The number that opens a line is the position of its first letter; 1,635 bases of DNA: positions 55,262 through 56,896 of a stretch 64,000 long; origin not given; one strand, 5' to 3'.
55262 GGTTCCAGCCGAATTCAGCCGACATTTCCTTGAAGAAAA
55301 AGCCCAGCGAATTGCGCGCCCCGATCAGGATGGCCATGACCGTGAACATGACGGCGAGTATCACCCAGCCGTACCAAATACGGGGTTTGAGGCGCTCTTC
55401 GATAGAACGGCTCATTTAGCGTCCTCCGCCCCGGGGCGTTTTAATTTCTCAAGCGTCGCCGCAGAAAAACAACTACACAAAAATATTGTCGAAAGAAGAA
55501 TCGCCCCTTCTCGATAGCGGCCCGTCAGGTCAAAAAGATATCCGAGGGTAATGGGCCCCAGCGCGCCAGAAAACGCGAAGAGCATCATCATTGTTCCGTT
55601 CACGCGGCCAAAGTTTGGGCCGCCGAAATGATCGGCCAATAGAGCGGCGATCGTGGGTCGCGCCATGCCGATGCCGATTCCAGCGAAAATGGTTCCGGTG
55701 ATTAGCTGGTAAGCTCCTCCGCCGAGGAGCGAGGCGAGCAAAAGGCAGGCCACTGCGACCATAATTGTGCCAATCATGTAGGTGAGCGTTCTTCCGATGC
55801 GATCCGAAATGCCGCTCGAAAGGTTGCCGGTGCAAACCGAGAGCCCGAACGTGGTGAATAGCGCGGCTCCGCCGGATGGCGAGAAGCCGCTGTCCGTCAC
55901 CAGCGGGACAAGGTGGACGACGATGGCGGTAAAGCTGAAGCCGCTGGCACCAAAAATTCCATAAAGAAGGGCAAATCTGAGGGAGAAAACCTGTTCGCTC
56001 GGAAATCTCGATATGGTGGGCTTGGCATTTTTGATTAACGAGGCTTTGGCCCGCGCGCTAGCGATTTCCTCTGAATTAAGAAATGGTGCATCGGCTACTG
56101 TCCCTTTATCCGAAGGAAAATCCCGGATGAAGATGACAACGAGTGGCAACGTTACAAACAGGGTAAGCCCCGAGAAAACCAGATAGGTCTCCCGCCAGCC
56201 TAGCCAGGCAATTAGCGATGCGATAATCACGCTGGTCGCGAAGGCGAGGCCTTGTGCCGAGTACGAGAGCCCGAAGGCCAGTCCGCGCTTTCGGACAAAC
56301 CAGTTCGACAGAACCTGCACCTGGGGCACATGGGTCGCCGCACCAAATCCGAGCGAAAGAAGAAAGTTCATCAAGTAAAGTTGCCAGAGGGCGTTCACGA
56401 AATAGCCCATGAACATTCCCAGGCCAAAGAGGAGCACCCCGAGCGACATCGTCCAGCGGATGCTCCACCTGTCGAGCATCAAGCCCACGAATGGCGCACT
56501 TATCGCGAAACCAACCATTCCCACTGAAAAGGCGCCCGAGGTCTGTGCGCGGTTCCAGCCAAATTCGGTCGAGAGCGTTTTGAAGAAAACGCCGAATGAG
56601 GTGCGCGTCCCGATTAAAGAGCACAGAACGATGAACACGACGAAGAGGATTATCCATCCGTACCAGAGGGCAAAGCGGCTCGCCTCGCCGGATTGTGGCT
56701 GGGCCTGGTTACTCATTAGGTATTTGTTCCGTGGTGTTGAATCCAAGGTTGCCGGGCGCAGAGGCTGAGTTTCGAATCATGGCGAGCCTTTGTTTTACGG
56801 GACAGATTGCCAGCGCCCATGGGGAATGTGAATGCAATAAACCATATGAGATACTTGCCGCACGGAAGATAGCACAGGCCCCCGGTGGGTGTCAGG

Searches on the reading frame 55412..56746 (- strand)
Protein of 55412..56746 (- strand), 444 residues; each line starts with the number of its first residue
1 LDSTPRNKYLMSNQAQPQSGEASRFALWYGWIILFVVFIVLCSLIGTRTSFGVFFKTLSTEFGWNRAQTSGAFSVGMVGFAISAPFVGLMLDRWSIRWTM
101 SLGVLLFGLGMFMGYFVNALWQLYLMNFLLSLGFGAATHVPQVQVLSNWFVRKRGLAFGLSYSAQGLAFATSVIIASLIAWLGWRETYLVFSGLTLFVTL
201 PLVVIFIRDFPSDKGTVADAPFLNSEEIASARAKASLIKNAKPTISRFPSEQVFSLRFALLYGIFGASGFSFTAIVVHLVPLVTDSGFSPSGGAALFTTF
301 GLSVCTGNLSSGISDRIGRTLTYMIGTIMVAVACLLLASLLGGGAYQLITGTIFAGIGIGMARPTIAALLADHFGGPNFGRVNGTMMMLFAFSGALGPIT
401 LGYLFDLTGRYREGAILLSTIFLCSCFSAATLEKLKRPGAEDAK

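Call 28: search_protein_families(library=pfam, proteins=[window:55412-56746:-], max_evalue=0.00001)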
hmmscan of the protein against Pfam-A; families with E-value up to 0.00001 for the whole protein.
window:55412-56746:- (444 aa): 2 families
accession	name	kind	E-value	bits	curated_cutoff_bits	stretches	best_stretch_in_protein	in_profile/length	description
PF07690.21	MFS_1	-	5.4e-42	144.4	33.4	2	38-309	2-256/347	Major Facilitator Superfamily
PF06779.20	MFS_4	-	1.4e-06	28.4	26.3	1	249-421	188-354/364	Uncharacterised MFS-type transporter YbfB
